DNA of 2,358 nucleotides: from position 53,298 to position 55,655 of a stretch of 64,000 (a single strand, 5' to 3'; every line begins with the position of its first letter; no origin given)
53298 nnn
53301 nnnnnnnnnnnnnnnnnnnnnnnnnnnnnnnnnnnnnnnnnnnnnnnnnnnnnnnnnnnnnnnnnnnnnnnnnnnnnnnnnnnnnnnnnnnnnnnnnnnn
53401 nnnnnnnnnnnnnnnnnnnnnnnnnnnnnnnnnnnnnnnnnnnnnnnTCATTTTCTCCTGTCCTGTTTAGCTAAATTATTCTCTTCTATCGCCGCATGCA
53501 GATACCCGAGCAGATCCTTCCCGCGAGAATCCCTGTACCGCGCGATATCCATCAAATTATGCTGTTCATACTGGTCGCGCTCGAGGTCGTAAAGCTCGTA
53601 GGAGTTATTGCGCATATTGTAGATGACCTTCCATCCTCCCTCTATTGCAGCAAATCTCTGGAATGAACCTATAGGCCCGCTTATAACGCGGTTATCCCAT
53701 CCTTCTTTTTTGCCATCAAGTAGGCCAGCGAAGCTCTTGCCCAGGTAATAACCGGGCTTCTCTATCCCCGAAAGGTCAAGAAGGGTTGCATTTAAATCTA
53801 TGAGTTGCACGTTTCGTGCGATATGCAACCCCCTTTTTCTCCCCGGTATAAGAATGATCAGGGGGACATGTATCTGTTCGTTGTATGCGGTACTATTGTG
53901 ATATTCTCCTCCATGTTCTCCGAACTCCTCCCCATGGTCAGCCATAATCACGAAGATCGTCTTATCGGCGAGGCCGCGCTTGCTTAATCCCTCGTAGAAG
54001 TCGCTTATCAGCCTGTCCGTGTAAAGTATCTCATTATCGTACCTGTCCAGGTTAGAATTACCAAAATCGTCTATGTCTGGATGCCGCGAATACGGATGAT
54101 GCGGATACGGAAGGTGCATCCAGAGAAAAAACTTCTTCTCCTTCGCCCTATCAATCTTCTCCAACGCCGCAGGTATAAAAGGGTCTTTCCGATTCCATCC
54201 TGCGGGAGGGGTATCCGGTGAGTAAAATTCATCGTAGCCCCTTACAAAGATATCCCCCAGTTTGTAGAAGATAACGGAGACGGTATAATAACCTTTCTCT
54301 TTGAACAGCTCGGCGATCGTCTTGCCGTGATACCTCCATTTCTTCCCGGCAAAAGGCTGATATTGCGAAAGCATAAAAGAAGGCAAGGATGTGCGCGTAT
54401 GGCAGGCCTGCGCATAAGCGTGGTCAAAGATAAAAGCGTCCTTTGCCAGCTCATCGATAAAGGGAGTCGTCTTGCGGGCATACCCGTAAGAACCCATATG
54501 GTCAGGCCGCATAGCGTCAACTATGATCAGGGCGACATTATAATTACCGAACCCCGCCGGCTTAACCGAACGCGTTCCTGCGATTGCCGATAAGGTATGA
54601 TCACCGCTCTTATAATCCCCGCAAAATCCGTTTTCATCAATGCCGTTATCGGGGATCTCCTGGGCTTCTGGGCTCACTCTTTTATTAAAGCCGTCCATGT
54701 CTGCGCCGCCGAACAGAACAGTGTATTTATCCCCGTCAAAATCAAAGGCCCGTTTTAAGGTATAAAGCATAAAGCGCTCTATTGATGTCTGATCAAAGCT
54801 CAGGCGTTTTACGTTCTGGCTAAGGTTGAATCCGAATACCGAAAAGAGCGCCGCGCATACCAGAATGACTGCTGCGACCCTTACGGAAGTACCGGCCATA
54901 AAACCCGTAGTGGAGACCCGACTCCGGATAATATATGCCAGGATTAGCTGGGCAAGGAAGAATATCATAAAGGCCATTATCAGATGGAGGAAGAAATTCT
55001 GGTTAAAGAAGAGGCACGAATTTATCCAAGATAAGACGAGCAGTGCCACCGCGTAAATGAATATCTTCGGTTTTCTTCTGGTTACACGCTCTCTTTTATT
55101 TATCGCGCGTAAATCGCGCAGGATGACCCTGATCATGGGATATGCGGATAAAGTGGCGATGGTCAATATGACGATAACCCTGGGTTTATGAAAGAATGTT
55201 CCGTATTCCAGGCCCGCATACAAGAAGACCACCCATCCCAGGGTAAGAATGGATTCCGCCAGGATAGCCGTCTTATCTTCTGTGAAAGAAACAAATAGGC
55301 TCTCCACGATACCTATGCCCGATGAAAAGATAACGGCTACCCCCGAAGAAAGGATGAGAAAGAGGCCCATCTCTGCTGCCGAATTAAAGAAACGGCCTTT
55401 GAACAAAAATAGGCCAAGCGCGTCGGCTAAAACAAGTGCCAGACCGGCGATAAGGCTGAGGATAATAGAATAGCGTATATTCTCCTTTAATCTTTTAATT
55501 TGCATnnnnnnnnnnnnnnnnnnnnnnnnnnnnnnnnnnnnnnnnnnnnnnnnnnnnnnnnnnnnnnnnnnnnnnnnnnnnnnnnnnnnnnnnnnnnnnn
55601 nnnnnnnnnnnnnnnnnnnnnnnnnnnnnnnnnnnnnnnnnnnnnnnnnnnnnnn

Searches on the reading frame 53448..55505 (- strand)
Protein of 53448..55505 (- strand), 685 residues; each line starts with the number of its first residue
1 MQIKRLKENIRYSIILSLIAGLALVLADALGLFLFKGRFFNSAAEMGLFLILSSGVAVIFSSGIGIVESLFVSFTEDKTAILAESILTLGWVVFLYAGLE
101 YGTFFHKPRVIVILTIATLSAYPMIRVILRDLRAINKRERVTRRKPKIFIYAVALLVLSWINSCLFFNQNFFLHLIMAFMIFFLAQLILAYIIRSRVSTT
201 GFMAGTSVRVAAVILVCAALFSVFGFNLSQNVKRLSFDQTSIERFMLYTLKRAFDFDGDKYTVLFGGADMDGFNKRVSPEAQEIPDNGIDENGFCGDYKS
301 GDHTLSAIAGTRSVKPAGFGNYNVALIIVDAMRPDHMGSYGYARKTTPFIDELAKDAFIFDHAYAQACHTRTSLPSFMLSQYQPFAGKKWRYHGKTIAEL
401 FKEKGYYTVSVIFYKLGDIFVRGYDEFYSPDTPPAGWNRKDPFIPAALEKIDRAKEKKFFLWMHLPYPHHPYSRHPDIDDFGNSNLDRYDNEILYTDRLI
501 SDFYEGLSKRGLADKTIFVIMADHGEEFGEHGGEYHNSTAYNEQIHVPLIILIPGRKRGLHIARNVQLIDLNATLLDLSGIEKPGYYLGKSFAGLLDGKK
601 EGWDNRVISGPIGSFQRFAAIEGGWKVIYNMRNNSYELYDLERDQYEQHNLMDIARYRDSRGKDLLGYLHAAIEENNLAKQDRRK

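Call 11: search_protein_families(library=pfam, proteins=[window:53448-55505:-], max_evalue=0.001)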
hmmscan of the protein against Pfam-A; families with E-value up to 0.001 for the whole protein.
window:53448-55505:- (685 aa): 3 families
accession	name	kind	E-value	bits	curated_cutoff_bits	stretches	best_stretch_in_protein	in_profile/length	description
PF00884.28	Sulfatase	-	1.6e-44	152.8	25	1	323-581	2-301/301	Sulfatase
PF16347.10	SGSH_C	-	2.3e-13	51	29.3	1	529-659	1-139/154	N-sulphoglucosamine sulphohydrolase, C-terminal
PF01663.27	Phosphodiest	-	9.9e-07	29.1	23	1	389-526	86-221/342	Type I phosphodiesterase / nucleotide pyrophosphatase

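Call 47: search_protein_families(library=ncbifam, proteins=[window:53448-55505:-], max_evalue=0.001)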
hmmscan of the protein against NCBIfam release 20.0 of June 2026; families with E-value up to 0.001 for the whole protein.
window:53448-55505:- (685 aa): 23 families
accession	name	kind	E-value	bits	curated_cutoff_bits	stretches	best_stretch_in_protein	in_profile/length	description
NF010322.0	PRK13759.1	equivalog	8.2e-33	113.6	481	2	488-659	269-444/486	arylsulfatase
TIGR03417.1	chol_sulfatase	equivalog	5.7e-21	75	433.45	1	489-658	255-426/500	choline-sulfatase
NF052527.1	Mn_arylsulf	exception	7e-21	74.7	850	1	492-658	270-438/479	manganese-dependent arylsulfatase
NF045661.1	HdlasePehA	equivalog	1.6e-11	43.6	900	1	497-605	292-402/506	phosphoric/sulfuric ester hydrolase PehA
NF028537.1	P_eth_NH2_trans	domain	1.2e-10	40.5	500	1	487-555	411-482/527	phosphoethanolamine--lipid A transferase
NF008593.0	PRK11560.1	equivalog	7.3e-10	37.7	493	2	316-374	242-296/563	kdo(2)-lipid A phosphoethanolamine 7''-transferase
NF007160.0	PRK09598.1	equivalog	1.2e-09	37.1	561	1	484-554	401-472/523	phosphoethanolamine--lipid A transferase EptA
NF053595.1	LptchSynLtaSGpos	equivalog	1.9e-09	36.7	970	1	443-586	380-533/626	lipoteichoic acid synthase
NF008619.0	PRK11598.1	equivalog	3.7e-08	32.3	660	1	486-553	418-488/546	phosphoethanolamine transferase EptA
NF047438.1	polymyxin_MCR12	exception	8.1e-08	31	1200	1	487-562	421-500/548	MCR-12 family phosphoethanolamine--lipid A transferase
NF033463.1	polymyxin_MCR5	exception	1e-07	31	1250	1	486-551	422-489/547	MCR-5 family phosphoethanolamine--lipid A transferase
NF053859.1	polymyxin_MCR13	exception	2.8e-07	29.8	1250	1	476-553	402-483/541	MCR-13 family phosphoethanolamine--lipid A transferase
NF038075.1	fam_STM4013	hypoth_equivalog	1.1e-06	28.4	250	1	385-538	89-246/261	STM4013/SEN3800 family hydrolase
NF007933.0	PRK10649.1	subfamily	1.3e-06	27.2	404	0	325-408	240-324/577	phosphoethanolamine transferase CptA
NF033669.1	polymyxin_MCR8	exception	2.5e-06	26.7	1250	1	486-552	421-490/565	MCR-8 family phosphoethanolamine--lipid A transferase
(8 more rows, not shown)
